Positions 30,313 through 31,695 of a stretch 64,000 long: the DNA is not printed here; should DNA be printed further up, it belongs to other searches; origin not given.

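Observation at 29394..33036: Aminotransferase, Gmd-like, Fcl/ColC-like and LbH acetyltransferase block: a GDP-hexose branch feeding several deoxy/amino sugars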

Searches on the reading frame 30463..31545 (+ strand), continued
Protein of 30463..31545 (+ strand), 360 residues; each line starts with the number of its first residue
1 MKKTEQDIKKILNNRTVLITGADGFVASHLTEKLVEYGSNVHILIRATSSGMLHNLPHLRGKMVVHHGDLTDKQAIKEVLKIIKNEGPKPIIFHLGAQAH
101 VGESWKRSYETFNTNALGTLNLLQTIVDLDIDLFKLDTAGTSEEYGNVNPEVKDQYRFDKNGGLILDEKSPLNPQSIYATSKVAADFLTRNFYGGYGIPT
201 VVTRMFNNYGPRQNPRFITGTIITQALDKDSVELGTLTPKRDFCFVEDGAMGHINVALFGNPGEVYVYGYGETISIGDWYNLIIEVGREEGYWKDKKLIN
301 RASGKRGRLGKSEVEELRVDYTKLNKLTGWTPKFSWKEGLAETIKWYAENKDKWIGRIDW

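Call 18: find_homologous_proteins(query=window:30463-31545:+, max_evalue=1e-20)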
Query window:30463-31545:+ (360 aa): 7243 proteins with E <= 1e-20 among 8000 candidates; the best 120 are listed.
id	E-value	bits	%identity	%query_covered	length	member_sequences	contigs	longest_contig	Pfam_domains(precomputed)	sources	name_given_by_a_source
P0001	7.8e-224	761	89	100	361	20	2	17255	PF16363.12,PF01073.26,PF07993.19,PF00106.32,PF01370.28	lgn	-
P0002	9.0e-224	760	90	100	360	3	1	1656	PF04321.24,PF16363.12,PF02719.22,PF01073.26,PF07993.19,PF00106.32,PF01370.28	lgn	-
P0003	6.4e-223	758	89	100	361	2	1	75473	PF16363.12,PF02719.22,PF01073.26,PF07993.19,PF00106.32,PF01370.28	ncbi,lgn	ncbi:MAG: GDP-mannose 4,6-dehydratase [Candidatus Levyibacteriota bacterium]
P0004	1.1e-221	753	89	100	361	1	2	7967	PF16363.12,PF02719.22,PF01073.26,PF07993.19,PF00106.32,PF01370.28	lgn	-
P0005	9.9e-219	744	88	100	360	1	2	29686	PF16363.12,PF02719.22,PF01073.26,PF07993.19,PF00106.32,PF01370.28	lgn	-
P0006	2.1e-218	743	87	97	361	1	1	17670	PF16363.12,PF02719.22,PF01073.26,PF07993.19,PF00106.32,PF01370.28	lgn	-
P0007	1.2e-214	730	86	100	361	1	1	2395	PF16363.12,PF02719.22,PF01073.26,PF07993.19,PF00106.32,PF01370.28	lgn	-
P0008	4.0e-213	725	86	100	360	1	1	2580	PF16363.12,PF02719.22,PF01073.26,PF07993.19,PF00106.32,PF01370.28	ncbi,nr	ncbi:GDP-mannose 4,6-dehydratase [Patescibacteria group bacterium]|nr:GDP-mannose 4,6-dehydratase [P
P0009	1.6e-206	704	81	99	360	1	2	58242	PF16363.12,PF02719.22,PF01073.26,PF07993.19,PF01370.28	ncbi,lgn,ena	-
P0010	6.6e-204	695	83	100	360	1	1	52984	PF16363.12,PF02719.22,PF01073.26,PF07993.19,PF01370.28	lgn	-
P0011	8.5e-204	695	82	99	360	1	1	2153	PF16363.12,PF02719.22,PF01073.26,PF07993.19,PF00106.32,PF01370.28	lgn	-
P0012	1.9e-203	693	81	100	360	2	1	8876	PF04321.24,PF16363.12,PF02719.22,PF01073.26,PF07993.19,PF00106.32,PF01370.28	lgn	-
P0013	4.6e-203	692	80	100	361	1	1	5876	PF16363.12,PF02719.22,PF01073.26,PF07993.19,PF00106.32,PF01370.28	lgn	-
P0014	1.4e-202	691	81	100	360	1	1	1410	PF04321.24,PF16363.12,PF02719.22,PF05368.20,PF01073.26,PF07993.19,PF00106.32,PF01370.28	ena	-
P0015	2.3e-201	687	81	100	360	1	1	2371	PF04321.24,PF16363.12,PF02719.22,PF01073.26,PF07993.19,PF00106.32,PF01370.28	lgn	-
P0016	5.8e-201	685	79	99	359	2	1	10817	PF04321.24,PF16363.12,PF02719.22,PF05368.20,PF01073.26,PF07993.19,PF13460.13,PF00106.32,PF01370.28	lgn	-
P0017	7.0e-201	685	80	100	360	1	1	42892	PF16363.12,PF02719.22,PF01073.26,PF07993.19,PF00106.32,PF01370.28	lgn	-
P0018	1.6e-200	684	80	100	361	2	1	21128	PF16363.12,PF02719.22,PF01073.26,PF07993.19,PF00106.32,PF01370.28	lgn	-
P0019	3.1e-200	683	81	96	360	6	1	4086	PF16363.12,PF02719.22,PF01073.26,PF07993.19,PF00106.32,PF01370.28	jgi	jgi:dTDP-glucose 4,6-dehydratase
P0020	1.3e-198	678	79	100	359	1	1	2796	PF16363.12,PF02719.22,PF05368.20,PF01073.26,PF07993.19,PF00106.32,PF01370.28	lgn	-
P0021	3.2e-198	676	80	100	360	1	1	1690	PF04321.24,PF16363.12,PF02719.22,PF05368.20,PF01073.26,PF07993.19,PF00106.32,PF01370.28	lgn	-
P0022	4.6e-197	672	78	100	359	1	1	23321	PF04321.24,PF16363.12,PF02719.22,PF05368.20,PF01073.26,PF07993.19,PF13460.13,PF00106.32,PF01370.28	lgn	-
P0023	6.9e-197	672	78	99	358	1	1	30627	PF16363.12,PF02719.22,PF01073.26,PF07993.19,PF00106.32,PF01370.28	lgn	-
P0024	1.5e-195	668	79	100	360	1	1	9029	PF16363.12,PF02719.22,PF01073.26,PF07993.19,PF00106.32,PF01370.28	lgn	-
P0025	3.0e-195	666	77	100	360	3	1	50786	PF16363.12,PF02719.22,PF01073.26,PF07993.19,PF00106.32,PF01370.28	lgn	-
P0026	7.0e-195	665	76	100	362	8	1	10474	PF16363.12,PF02719.22,PF05368.20,PF01073.26,PF07993.19,PF00106.32,PF01370.28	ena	-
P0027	1.4e-194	664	77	100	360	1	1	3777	PF16363.12,PF02719.22,PF05368.20,PF01073.26,PF07993.19,PF00106.32,PF01370.28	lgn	-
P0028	2.9e-194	663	78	100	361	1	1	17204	PF16363.12,PF02719.22,PF05368.20,PF01073.26,PF07993.19,PF00106.32,PF01370.28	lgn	-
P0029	6.9e-194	662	78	99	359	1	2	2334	PF16363.12,PF02719.22,PF05368.20,PF01073.26,PF07993.19,PF00106.32,PF01370.28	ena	-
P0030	1.0e-193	661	77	99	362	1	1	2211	PF16363.12,PF02719.22,PF01073.26,PF07993.19,PF00106.32,PF01370.28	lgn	-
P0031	4.6e-193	659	77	100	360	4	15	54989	PF16363.12,PF02719.22,PF01073.26,PF07993.19,PF01370.28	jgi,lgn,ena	-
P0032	1.2e-192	658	78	99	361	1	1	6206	PF16363.12,PF02719.22,PF01073.26,PF07993.19,PF00106.32,PF01370.28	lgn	-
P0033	3.2e-189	647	75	100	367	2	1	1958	PF16363.12,PF02719.22,PF01073.26,PF07993.19,PF00106.32,PF01370.28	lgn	-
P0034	7.9e-185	632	58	96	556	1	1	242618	PF16363.12,PF02719.22,PF07993.19,PF01370.28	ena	-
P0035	1.1e-178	612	74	99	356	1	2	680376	PF16363.12,PF01073.26,PF07993.19,PF01370.28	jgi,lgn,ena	jgi:dTDP-glucose 4,6-dehydratase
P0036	1.9e-177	608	72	99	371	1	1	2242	PF04321.24,PF16363.12,PF02719.22,PF01073.26,PF07993.19,PF00106.32,PF01370.28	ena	-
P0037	5.7e-177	606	72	99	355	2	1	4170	PF16363.12,PF02719.22,PF01073.26,PF07993.19,PF00106.32,PF01370.28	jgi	-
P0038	1.5e-176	605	70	99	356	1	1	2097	PF04321.24,PF16363.12,PF02719.22,PF01073.26,PF07993.19,PF00106.32,PF01370.28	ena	-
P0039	7.5e-176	603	69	100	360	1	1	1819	PF04321.24,PF16363.12,PF02719.22,PF01073.26,PF07993.19,PF00106.32,PF01370.28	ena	-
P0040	3.8e-175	600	70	99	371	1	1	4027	PF04321.24,PF16363.12,PF02719.22,PF01073.26,PF07993.19,PF00106.32,PF01370.28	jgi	-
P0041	5.1e-175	600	69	99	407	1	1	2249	PF04321.24,PF16363.12,PF02719.22,PF01073.26,PF07993.19,PF00106.32,PF01370.28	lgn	-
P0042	5.6e-175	600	69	99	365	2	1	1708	PF04321.24,PF16363.12,PF02719.22,PF01073.26,PF07993.19,PF00106.32,PF01370.28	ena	-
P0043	7.8e-175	599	69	99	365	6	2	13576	PF04321.24,PF16363.12,PF02719.22,PF01073.26,PF07993.19,PF00106.32,PF01370.28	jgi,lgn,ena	-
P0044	1.2e-174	599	69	99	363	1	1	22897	PF04321.24,PF16363.12,PF02719.22,PF01073.26,PF07993.19,PF00106.32,PF01370.28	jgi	-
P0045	1.2e-174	599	69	99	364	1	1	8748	PF16363.12,PF02719.22,PF01073.26,PF07993.19,PF00106.32,PF01370.28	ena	-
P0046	7.5e-174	596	71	98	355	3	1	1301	PF04321.24,PF16363.12,PF02719.22,PF01073.26,PF07993.19,PF00106.32,PF01370.28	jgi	jgi:dTDP-glucose 4,6-dehydratase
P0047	1.6e-173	595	70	99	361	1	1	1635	PF04321.24,PF16363.12,PF02719.22,PF01073.26,PF07993.19,PF00106.32,PF01370.28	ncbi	-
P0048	6.5e-173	593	69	99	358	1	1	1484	PF16363.12,PF02719.22,PF01073.26,PF07993.19,PF00106.32,PF01370.28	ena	-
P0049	7.2e-173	593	69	99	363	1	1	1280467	PF16363.12,PF02719.22,PF01073.26,PF07993.19,PF00106.32,PF01370.28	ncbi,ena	-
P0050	1.2e-172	592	69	99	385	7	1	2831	PF16363.12,PF02719.22,PF01073.26,PF07993.19,PF00106.32,PF01370.28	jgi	jgi:dTDP-glucose 4,6-dehydratase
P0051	1.9e-172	591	68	99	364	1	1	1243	PF16363.12,PF02719.22,PF01073.26,PF07993.19,PF00106.32,PF01370.28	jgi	-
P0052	2.3e-172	591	70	99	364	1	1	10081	PF16363.12,PF02719.22,PF01073.26,PF07993.19,PF00106.32,PF01370.28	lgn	-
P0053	2.8e-172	591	69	99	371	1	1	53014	PF04321.24,PF16363.12,PF02719.22,PF01073.26,PF07993.19,PF00106.32,PF01370.28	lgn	-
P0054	7.8e-172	589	68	99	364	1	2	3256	PF16363.12,PF02719.22,PF01073.26,PF07993.19,PF13460.13,PF00106.32,PF01370.28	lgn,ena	-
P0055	1.3e-171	589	70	99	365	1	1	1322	PF04321.24,PF16363.12,PF02719.22,PF01073.26,PF07993.19,PF00106.32,PF01370.28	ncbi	-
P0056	4.3e-171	587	69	99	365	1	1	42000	PF04321.24,PF16363.12,PF02719.22,PF01073.26,PF07993.19,PF00106.32,PF01370.28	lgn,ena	-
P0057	5.0e-171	587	68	99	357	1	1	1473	PF04321.24,PF16363.12,PF02719.22,PF01073.26,PF07993.19,PF00106.32,PF01370.28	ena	-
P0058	6.6e-171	586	69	99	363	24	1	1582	PF04321.24,PF16363.12,PF02719.22,PF01073.26,PF07993.19,PF00106.32,PF01370.28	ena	-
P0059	6.9e-171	586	68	99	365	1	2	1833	PF04321.24,PF16363.12,PF02719.22,PF01073.26,PF07993.19,PF00106.32,PF01370.28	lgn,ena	-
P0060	1.0e-170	586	68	99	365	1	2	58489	PF16363.12,PF02719.22,PF01073.26,PF07993.19,PF01370.28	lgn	-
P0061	1.3e-170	585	69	99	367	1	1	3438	PF16363.12,PF02719.22,PF07993.19,PF00106.32,PF01370.28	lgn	-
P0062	2.3e-170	585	68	99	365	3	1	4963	PF16363.12,PF02719.22,PF01073.26,PF07993.19,PF00106.32,PF01370.28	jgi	jgi:dTDP-glucose 4,6-dehydratase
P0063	3.4e-170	584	67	99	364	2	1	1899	PF04321.24,PF16363.12,PF02719.22,PF01073.26,PF07993.19,PF00106.32,PF01370.28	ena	-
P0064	3.4e-170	584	68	100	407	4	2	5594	PF16363.12,PF02719.22,PF01073.26,PF07993.19,PF00106.32,PF01370.28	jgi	-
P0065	6.7e-170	583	68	99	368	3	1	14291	PF16363.12,PF02719.22,PF01073.26,PF07993.19,PF00106.32,PF01370.28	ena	-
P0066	8.4e-170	583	69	99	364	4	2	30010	PF16363.12,PF02719.22,PF01073.26,PF07993.19,PF01370.28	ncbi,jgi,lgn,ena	-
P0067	1.3e-169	582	67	99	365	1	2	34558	PF16363.12,PF02719.22,PF01073.26,PF07993.19,PF00106.32,PF01370.28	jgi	jgi:dTDP-glucose 4,6-dehydratase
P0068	1.6e-169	582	68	99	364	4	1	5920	PF16363.12,PF02719.22,PF07993.19,PF01370.28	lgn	-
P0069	2.2e-169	581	68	99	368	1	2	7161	PF16363.12,PF02719.22,PF01073.26,PF07993.19,PF00106.32,PF01370.28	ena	-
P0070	2.4e-169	581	69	99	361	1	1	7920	PF16363.12,PF02719.22,PF01073.26,PF07993.19,PF01370.28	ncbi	-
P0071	7.7e-169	580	68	99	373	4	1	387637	PF16363.12,PF02719.22,PF07993.19,PF01370.28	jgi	-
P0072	1.1e-168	579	68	98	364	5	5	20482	PF16363.12,PF02719.22,PF01073.26,PF07993.19,PF01370.28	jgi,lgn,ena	jgi:dTDP-glucose 4,6-dehydratase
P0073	1.1e-168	579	68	99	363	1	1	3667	PF04321.24,PF16363.12,PF02719.22,PF01073.26,PF07993.19,PF00106.32,PF01370.28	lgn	-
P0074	1.2e-168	579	67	100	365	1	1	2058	PF16363.12,PF02719.22,PF01073.26,PF07993.19,PF00106.32,PF01370.28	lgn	-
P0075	1.3e-168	579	68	99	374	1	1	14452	PF16363.12,PF02719.22,PF01073.26,PF07993.19,PF00106.32,PF01370.28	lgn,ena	-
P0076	2.3e-168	578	67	99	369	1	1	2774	PF16363.12,PF02719.22,PF01073.26,PF07993.19,PF01370.28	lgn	-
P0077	2.9e-168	578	68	99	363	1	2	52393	PF16363.12,PF02719.22,PF01073.26,PF07993.19,PF01370.28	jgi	-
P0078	4.0e-168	577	67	99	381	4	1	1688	PF16363.12,PF02719.22,PF01073.26,PF07993.19,PF00106.32,PF01370.28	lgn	-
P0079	5.4e-168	577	69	98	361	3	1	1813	PF04321.24,PF16363.12,PF02719.22,PF01073.26,PF07993.19,PF00106.32,PF01370.28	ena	-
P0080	5.5e-168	577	70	98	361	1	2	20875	PF04321.24,PF16363.12,PF02719.22,PF01073.26,PF07993.19,PF00106.32,PF01370.28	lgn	-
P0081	8.8e-168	576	68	98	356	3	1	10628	PF04321.24,PF16363.12,PF02719.22,PF01073.26,PF07993.19,PF00106.32,PF01370.28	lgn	-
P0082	2.2e-167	575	68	99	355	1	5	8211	PF16363.12,PF02719.22,PF01073.26,PF07993.19,PF00106.32,PF01370.28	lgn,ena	-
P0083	2.5e-167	575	67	100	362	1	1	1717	PF08659.17,PF04321.24,PF16363.12,PF02719.22,PF01073.26,PF07993.19,PF00106.32,PF01370.28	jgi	jgi:dTDP-glucose 4,6-dehydratase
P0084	3.9e-167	574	68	99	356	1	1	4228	PF04321.24,PF16363.12,PF02719.22,PF01073.26,PF07993.19,PF13460.13,PF00106.32,PF01370.28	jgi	jgi:dTDP-glucose 4,6-dehydratase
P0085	6.3e-167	573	68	99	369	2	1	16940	PF16363.12,PF02719.22,PF07993.19,PF01370.28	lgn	-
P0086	7.6e-167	573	68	98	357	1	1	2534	PF04321.24,PF16363.12,PF02719.22,PF01073.26,PF07993.19,PF00106.32,PF01370.28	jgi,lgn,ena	-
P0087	1.1e-166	572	66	100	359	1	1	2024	PF08659.17,PF04321.24,PF16363.12,PF02719.22,PF01073.26,PF07993.19,PF00106.32,PF01370.28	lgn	-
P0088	1.3e-166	572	67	99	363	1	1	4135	PF16363.12,PF02719.22,PF05368.20,PF01073.26,PF07993.19,PF13460.13,PF00106.32,PF01370.28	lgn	-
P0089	1.4e-166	572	67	99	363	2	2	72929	PF16363.12,PF02719.22,PF05368.20,PF01073.26,PF07993.19,PF00106.32,PF01370.28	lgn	-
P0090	1.7e-166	572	68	100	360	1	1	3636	PF08659.17,PF04321.24,PF16363.12,PF02719.22,PF01073.26,PF07993.19,PF00106.32,PF01370.28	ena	-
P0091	2.1e-166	572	66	100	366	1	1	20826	PF08659.17,PF16363.12,PF02719.22,PF01073.26,PF07993.19,PF13460.13,PF00106.32,PF01370.28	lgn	-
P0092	2.4e-166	571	66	100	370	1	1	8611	PF04321.24,PF16363.12,PF02719.22,PF01073.26,PF07993.19,PF00106.32,PF01370.28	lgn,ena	-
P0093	4.4e-166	571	65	99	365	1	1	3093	PF04321.24,PF16363.12,PF02719.22,PF01073.26,PF07993.19,PF00106.32,PF01370.28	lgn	-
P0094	1.1e-165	569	66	99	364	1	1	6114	PF04321.24,PF16363.12,PF02719.22,PF01073.26,PF07993.19,PF01370.28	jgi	jgi:dTDP-glucose 4,6-dehydratase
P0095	1.4e-165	569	67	99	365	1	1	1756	PF04321.24,PF16363.12,PF02719.22,PF01073.26,PF07993.19,PF00106.32,PF01370.28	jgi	jgi:dTDP-glucose 4,6-dehydratase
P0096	1.6e-165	569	65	99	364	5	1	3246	PF16363.12,PF02719.22,PF01073.26,PF07993.19,PF00106.32,PF01370.28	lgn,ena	-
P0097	2.6e-165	568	68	99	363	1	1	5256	PF16363.12,PF02719.22,PF05368.20,PF01073.26,PF07993.19,PF01370.28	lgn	-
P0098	2.7e-165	568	67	97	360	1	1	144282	PF04321.24,PF16363.12,PF02719.22,PF01073.26,PF07993.19,PF00106.32,PF01370.28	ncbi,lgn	-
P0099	3.0e-165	568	66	99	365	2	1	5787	PF04321.24,PF16363.12,PF02719.22,PF01073.26,PF07993.19,PF01370.28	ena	-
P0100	3.3e-165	568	65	100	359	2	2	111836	PF08659.17,PF04321.24,PF16363.12,PF02719.22,PF01073.26,PF07993.19,PF00106.32,PF01370.28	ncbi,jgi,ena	-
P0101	3.6e-165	568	68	99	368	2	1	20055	PF16363.12,PF02719.22,PF01073.26,PF07993.19,PF00106.32,PF01370.28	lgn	-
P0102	4.1e-165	567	67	100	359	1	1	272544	PF16363.12,PF02719.22,PF01073.26,PF07993.19,PF01370.28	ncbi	ncbi:MAG: GDP-mannose 4,6-dehydratase [Candidatus Gottesmanbacteria bacterium]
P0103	4.2e-165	567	66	100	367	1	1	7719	PF04321.24,PF16363.12,PF02719.22,PF01073.26,PF07993.19,PF01370.28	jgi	jgi:dTDP-glucose 4,6-dehydratase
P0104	4.6e-165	567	68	99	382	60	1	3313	PF04321.24,PF16363.12,PF02719.22,PF01073.26,PF07993.19,PF00106.32,PF01370.28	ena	-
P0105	5.1e-165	567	67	100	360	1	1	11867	PF04321.24,PF16363.12,PF02719.22,PF01073.26,PF07993.19,PF00106.32,PF01370.28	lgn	-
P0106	5.3e-165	567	67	99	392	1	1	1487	PF16363.12,PF02719.22,PF01073.26,PF07993.19,PF01370.28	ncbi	-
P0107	8.2e-165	566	66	99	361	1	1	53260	PF04321.24,PF16363.12,PF02719.22,PF01073.26,PF07993.19,PF00106.32,PF01370.28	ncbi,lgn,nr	ncbi:MAG: GDP-mannose 4,6-dehydratase [Candidatus Omnitrophica bacterium]|nr:GDP-mannose 4,6-dehydra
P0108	1.1e-164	566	66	99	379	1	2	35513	PF04321.24,PF16363.12,PF02719.22,PF01073.26,PF07993.19,PF13460.13,PF01370.28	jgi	jgi:dTDP-glucose 4,6-dehydratase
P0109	2.6e-164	565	67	99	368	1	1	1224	PF08659.17,PF16363.12,PF02719.22,PF01073.26,PF07993.19,PF13460.13,PF00106.32,PF01370.28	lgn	-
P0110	5.8e-164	564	66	99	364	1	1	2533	PF16363.12,PF02719.22,PF01073.26,PF07993.19,PF01370.28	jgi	jgi:dTDP-glucose 4,6-dehydratase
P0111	6.2e-164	563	67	99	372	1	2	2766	PF16363.12,PF02719.22,PF01073.26,PF07993.19,PF00106.32,PF01370.28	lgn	-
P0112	6.3e-164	563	67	99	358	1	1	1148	PF16363.12,PF02719.22,PF01073.26,PF07993.19,PF01370.28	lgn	-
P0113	6.9e-164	563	68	99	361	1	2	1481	PF16363.12,PF02719.22,PF01073.26,PF07993.19,PF00106.32,PF01370.28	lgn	-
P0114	7.5e-164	563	68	100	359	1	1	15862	PF04321.24,PF16363.12,PF02719.22,PF01073.26,PF07993.19,PF00106.32,PF01370.28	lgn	-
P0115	1.3e-163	562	65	99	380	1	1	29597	PF04321.24,PF16363.12,PF02719.22,PF01073.26,PF07993.19,PF00106.32,PF01370.28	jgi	jgi:dTDP-glucose 4,6-dehydratase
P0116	1.3e-163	562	66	99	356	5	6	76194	PF04321.24,PF16363.12,PF02719.22,PF01073.26,PF07993.19,PF00106.32,PF01370.28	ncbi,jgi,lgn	jgi:dTDP-glucose 4,6-dehydratase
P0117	1.4e-163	562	65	99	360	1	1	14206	PF04321.24,PF16363.12,PF02719.22,PF01073.26,PF07993.19,PF00106.32,PF01370.28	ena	-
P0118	1.9e-163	562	67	99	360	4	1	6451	PF16363.12,PF02719.22,PF01073.26,PF07993.19,PF00106.32,PF01370.28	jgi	-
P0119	2.2e-163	562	66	99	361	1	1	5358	PF16363.12,PF02719.22,PF01073.26,PF07993.19,PF00106.32,PF01370.28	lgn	-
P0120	2.3e-163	562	67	100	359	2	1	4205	PF04321.24,PF16363.12,PF02719.22,PF01073.26,PF07993.19,PF00106.32,PF01370.28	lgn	-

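Call 19: find_encoding_contigs(protein=P0049, flank=8000, max_places=2)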
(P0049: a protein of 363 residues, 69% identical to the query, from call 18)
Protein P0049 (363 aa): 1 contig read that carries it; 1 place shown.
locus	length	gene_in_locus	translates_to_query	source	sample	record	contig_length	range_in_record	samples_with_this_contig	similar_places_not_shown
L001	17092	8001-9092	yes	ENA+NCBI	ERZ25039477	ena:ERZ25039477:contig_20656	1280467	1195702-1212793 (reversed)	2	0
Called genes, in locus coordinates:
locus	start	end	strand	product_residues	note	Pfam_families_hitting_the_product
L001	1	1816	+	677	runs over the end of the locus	PF16889:Hepar_II_III_N, PF07940:Hepar_II_III_C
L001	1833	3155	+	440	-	PF03721:UDPG_MGDP_dh_N, PF00984:UDPG_MGDP_dh, PF03720:UDPG_MGDP_dh_C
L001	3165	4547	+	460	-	PF13439:Glyco_transf_4, PF13579:Glyco_trans_4_4, PF13692:Glyco_trans_1_4, PF00534:Glycos_transf_1 (weak)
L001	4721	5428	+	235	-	PF13469:Sulfotransfer_3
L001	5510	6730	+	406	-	PF13439:Glyco_transf_4, PF13579:Glyco_trans_4_4, PF13692:Glyco_trans_1_4, PF13524:Glyco_trans_1_2, PF00534:Glycos_transf_1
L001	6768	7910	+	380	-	PF13439:Glyco_transf_4 (weak), PF13579:Glyco_trans_4_4 (weak), PF00534:Glycos_transf_1, PF13692:Glyco_trans_1_4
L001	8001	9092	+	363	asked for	PF00106:adh_short (faint), PF01073:3Beta_HSD, PF01370:Epimerase, PF02719:Polysacc_synt_2 (weak), PF07993:NAD_binding_4, PF16363:GDP_Man_Dehyd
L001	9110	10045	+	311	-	PF01370:Epimerase, PF01073:3Beta_HSD, PF16363:GDP_Man_Dehyd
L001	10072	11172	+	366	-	PF00155:Aminotran_1_2 (faint), PF01041:DegT_DnrJ_EryC1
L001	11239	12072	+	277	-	PF01522:Polysacc_deac_1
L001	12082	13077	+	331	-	PF13641:Glyco_tranf_2_3, PF00535:Glycos_transf_2, PF10111:Glyco_tranf_2_2 (weak)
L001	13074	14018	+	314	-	PF00685:Sulfotransfer_1, PF13469:Sulfotransfer_3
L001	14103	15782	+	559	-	-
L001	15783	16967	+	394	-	PF13439:Glyco_transf_4, PF13579:Glyco_trans_4_4, PF00534:Glycos_transf_1, PF13692:Glyco_trans_1_4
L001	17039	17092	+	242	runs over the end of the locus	PF00984:UDPG_MGDP_dh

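Call 20: find_encoding_contigs(protein=P0035, flank=8000, max_places=2)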
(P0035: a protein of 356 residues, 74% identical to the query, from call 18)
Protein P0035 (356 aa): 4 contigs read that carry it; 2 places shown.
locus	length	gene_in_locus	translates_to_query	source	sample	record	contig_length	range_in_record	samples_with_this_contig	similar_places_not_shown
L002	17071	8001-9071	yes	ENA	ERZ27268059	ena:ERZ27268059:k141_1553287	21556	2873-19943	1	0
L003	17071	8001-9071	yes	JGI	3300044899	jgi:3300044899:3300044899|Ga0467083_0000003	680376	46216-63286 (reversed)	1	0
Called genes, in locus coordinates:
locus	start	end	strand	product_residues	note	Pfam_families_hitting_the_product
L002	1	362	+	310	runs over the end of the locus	PF13229:Beta_helix (faint)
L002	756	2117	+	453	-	PF12708:Pect-lyase_RHGA_epim, PF13229:Beta_helix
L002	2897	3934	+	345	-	PF02563:Poly_export, PF10531:SLBB (weak), PF22461:SLBB_2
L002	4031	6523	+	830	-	PF02706:Wzz, PF13807:GNVR, PF10609:ParA (weak), PF01656:CbiA, PF13614:AAA_31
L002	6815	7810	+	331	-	PF01370:Epimerase, PF04321:RmlD_sub_bind, PF05368:NmrA, PF13460:NAD_binding_10 (faint), PF16363:GDP_Man_Dehyd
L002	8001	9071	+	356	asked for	PF01073:3Beta_HSD (weak), PF01370:Epimerase, PF07993:NAD_binding_4 (weak), PF16363:GDP_Man_Dehyd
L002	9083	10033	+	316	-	PF01073:3Beta_HSD (weak), PF01370:Epimerase, PF13460:NAD_binding_10 (faint), PF16363:GDP_Man_Dehyd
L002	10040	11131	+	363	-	PF00155:Aminotran_1_2, PF01041:DegT_DnrJ_EryC1, PF00266:Aminotran_5 (weak)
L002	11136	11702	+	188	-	PF08241:Methyltransf_11 (weak), PF13649:Methyltransf_25 (weak)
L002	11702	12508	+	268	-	PF03269:DUF268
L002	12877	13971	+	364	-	PF13524:Glyco_trans_1_2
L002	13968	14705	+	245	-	PF02353:CMAS, PF07021:MetW (weak), PF13489:Methyltransf_23, PF13847:Methyltransf_31, PF08241:Methyltransf_11, PF08242:Methyltransf_12, PF13649:Methyltransf_25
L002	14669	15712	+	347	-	-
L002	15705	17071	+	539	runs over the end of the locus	PF03023:MurJ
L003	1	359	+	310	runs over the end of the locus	PF13229:Beta_helix (faint)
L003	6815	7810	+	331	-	PF01370:Epimerase, PF04321:RmlD_sub_bind, PF05368:NmrA, PF13460:NAD_binding_10 (faint), PF16363:GDP_Man_Dehyd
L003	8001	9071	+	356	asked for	PF01073:3Beta_HSD (weak), PF01370:Epimerase, PF07993:NAD_binding_4 (weak), PF16363:GDP_Man_Dehyd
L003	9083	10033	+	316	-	PF01073:3Beta_HSD (weak), PF01370:Epimerase, PF13460:NAD_binding_10 (faint), PF16363:GDP_Man_Dehyd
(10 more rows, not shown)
